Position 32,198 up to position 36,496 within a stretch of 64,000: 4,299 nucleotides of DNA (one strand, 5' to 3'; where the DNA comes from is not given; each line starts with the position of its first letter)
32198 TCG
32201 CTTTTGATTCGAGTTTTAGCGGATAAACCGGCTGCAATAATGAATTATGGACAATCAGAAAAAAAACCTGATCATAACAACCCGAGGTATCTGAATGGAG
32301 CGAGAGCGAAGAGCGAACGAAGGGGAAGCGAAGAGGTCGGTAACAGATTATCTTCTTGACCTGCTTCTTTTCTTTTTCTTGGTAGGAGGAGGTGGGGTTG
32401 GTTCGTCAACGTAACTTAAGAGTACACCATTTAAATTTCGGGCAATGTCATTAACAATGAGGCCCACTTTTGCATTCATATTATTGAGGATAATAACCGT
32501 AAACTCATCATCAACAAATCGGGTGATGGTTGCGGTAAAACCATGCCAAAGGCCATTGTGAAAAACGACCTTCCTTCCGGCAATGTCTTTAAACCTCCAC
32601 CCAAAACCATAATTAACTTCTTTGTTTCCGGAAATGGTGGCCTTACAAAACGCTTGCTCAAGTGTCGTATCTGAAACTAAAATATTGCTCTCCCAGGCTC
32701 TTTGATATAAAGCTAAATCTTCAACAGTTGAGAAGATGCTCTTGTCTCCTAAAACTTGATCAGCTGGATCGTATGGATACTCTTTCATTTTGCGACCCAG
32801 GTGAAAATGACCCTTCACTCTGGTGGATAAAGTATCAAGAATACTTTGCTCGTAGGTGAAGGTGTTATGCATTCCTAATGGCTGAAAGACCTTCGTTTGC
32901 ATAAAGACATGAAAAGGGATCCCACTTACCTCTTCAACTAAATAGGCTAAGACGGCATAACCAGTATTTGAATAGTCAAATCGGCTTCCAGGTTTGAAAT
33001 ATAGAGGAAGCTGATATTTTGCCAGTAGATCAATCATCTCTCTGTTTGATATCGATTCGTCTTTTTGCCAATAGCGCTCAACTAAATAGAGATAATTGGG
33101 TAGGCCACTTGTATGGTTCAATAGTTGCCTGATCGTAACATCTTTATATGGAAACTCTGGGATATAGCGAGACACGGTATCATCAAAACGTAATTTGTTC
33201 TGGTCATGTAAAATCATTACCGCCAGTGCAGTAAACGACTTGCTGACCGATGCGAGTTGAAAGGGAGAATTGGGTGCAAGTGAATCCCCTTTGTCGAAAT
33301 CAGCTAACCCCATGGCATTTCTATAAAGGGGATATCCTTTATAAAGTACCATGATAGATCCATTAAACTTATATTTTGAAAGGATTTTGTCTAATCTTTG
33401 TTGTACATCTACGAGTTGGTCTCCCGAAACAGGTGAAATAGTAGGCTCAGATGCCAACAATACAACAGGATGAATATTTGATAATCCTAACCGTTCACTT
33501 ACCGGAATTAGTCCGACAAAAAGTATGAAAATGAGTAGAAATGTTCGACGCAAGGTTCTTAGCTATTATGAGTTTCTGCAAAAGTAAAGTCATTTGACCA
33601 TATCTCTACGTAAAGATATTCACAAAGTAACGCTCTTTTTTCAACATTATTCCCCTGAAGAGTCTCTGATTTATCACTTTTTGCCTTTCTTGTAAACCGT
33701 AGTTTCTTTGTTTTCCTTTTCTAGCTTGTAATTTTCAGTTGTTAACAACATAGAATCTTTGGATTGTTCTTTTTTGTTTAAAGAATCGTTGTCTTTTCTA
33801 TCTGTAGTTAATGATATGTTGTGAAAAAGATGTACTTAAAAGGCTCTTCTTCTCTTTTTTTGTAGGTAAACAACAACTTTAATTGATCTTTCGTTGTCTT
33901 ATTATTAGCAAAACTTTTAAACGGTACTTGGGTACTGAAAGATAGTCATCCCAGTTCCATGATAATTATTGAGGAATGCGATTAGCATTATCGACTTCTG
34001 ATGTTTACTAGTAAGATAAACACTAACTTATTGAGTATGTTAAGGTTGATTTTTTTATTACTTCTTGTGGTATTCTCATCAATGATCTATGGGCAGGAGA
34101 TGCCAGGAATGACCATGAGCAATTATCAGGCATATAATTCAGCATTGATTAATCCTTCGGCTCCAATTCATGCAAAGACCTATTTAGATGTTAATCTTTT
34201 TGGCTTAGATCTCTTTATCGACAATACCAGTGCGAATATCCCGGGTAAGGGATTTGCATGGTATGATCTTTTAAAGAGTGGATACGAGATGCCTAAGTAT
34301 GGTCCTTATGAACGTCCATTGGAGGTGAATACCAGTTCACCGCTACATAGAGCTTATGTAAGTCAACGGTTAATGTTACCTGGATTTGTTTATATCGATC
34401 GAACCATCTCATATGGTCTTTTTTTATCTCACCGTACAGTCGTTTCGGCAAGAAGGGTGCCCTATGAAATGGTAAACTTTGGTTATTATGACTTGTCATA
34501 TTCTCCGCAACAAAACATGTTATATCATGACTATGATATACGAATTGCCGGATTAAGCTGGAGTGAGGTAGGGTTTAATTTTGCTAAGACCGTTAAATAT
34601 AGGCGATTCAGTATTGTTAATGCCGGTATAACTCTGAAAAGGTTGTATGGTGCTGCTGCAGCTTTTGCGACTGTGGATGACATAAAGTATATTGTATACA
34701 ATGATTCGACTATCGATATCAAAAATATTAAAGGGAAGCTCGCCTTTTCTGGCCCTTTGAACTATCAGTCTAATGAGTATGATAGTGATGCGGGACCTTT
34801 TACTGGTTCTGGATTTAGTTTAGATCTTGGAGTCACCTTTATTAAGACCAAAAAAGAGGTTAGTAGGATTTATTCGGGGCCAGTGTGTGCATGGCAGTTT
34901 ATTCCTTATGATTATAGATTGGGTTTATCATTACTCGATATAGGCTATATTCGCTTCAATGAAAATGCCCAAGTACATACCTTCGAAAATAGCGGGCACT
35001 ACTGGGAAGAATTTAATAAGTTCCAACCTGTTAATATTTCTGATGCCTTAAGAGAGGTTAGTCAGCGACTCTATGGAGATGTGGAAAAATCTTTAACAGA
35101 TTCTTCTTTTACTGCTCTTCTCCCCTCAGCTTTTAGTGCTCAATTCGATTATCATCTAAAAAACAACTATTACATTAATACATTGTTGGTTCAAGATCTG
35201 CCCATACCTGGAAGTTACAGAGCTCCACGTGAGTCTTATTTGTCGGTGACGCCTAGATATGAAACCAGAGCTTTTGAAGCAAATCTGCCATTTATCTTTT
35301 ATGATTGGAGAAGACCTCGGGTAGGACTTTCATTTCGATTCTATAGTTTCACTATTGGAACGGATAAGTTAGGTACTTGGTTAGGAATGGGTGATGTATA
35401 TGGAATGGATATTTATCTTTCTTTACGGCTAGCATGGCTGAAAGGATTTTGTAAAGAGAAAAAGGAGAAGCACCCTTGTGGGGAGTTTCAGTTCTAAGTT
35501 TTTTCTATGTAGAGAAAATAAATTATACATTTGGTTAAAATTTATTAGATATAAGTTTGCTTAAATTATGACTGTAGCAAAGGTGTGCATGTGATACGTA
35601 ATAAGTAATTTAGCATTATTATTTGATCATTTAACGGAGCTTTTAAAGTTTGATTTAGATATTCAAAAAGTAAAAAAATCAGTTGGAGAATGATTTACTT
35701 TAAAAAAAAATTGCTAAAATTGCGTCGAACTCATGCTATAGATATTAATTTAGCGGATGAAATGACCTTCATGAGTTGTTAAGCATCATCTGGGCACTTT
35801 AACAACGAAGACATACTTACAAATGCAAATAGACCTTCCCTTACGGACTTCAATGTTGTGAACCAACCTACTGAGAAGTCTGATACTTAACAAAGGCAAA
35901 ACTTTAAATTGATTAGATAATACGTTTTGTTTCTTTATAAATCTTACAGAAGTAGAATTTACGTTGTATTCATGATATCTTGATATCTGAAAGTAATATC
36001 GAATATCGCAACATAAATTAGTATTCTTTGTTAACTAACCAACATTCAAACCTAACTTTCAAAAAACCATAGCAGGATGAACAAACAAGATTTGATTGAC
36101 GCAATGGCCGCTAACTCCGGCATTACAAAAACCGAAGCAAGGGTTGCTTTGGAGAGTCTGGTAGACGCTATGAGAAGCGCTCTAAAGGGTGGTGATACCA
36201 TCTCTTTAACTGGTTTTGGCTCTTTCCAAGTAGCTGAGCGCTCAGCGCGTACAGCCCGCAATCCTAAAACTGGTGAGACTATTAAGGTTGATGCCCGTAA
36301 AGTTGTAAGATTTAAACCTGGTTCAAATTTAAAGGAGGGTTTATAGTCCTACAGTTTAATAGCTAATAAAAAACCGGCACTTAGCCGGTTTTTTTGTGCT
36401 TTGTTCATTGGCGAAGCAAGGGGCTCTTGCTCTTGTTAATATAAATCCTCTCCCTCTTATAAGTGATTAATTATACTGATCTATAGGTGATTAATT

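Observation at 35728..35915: Candidate ~170-190 nt rod-shaped ncRNA upstream of HU, with a competing 5' hairpin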

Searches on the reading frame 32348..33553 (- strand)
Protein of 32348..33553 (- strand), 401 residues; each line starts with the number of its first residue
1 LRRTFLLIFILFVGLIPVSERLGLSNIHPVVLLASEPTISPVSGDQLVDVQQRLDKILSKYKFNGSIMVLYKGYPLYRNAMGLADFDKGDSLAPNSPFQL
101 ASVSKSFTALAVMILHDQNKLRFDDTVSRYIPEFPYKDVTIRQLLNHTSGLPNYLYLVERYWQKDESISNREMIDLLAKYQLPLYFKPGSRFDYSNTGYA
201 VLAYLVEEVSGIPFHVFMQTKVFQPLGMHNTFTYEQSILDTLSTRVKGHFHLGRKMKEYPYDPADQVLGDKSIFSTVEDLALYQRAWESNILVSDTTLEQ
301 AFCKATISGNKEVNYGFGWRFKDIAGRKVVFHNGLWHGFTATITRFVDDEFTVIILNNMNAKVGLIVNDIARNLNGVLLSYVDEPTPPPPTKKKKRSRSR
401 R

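Call 13: search_protein_families(library=pfam, proteins=[window:32348-33553:-])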
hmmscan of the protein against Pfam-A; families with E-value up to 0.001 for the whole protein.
window:32348-33553:- (401 aa): 1 family
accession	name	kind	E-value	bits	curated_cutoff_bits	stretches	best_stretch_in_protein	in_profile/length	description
PF00144.29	Beta-lactamase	-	9.4e-56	189.8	27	1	65-359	16-310/329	Beta-lactamase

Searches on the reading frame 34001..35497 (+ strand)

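Call 13: search_protein_families(library=pfam, proteins=[window:34001-35497:+])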
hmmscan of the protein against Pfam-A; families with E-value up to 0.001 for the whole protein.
window:34001-35497:+ (498 aa): 1 family
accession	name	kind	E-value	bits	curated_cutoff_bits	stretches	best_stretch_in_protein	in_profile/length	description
PF18990.6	DUF5723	-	1.9e-31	110.6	26.8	1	71-455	13-376/376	Family of unknown function (DUF5723)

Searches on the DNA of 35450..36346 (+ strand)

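Call 4: search_rna_families(source=window, start=35450, end=36120, threshold=evalue, max_evalue=10, show_alignments=3)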
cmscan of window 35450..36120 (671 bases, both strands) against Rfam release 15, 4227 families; matches with E-value up to 10: 3.
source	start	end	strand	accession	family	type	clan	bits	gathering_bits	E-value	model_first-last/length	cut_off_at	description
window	35679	35727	+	RF01726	SAM-II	Cis-reg; riboswitch;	-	21.7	44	0.13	1-60/60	no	SAM-II riboswitch aptamer (SAM-II long loop)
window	35958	36019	+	RF03476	mir-7360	Gene; miRNA;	-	16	47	6.5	1-59/59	no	mir-7360 microRNA precursor family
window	35600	35634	-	RF01726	SAM-II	Cis-reg; riboswitch;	-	14.5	44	7.8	1-60/60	no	SAM-II riboswitch aptamer (SAM-II long loop)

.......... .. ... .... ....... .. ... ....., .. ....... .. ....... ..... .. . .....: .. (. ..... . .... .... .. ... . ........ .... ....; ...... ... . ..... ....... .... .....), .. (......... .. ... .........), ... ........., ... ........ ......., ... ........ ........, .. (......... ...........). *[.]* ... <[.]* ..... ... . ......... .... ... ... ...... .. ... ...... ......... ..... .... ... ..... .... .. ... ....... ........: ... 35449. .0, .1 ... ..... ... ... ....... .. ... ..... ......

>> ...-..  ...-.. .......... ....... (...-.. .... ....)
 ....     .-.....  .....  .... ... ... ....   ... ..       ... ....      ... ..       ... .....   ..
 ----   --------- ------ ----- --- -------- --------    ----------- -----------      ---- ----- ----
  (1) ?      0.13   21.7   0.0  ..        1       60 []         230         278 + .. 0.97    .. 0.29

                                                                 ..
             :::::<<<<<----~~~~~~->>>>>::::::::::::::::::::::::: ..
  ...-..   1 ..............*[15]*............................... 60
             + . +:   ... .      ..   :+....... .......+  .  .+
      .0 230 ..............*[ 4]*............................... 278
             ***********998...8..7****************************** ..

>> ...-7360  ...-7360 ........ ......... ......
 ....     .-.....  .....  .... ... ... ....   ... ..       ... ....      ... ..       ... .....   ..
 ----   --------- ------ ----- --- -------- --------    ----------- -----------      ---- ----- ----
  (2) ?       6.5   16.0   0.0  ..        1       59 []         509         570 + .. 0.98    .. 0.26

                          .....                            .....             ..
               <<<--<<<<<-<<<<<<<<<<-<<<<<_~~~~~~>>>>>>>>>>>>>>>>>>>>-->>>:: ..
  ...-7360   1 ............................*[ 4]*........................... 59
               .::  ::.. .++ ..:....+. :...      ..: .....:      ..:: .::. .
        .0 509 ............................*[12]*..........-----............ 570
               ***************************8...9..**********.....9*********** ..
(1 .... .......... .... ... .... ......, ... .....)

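Call 68: search_rna_families(source=L207, start=1100, end=1520, threshold=evalue, max_evalue=5)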
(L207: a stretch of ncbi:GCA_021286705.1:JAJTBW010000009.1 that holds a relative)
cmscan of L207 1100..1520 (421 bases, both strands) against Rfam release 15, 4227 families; matches with E-value up to 5: 2.
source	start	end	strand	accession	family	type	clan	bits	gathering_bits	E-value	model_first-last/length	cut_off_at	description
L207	1119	1169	+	RF01726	SAM-II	Cis-reg; riboswitch;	-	17.8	44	0.77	1-60/60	no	SAM-II riboswitch aptamer (SAM-II long loop)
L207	1213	1263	-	RF01393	isrJ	Gene; sRNA;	-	14.5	37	4.2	1-75/75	no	isrJ Hfq binding RNA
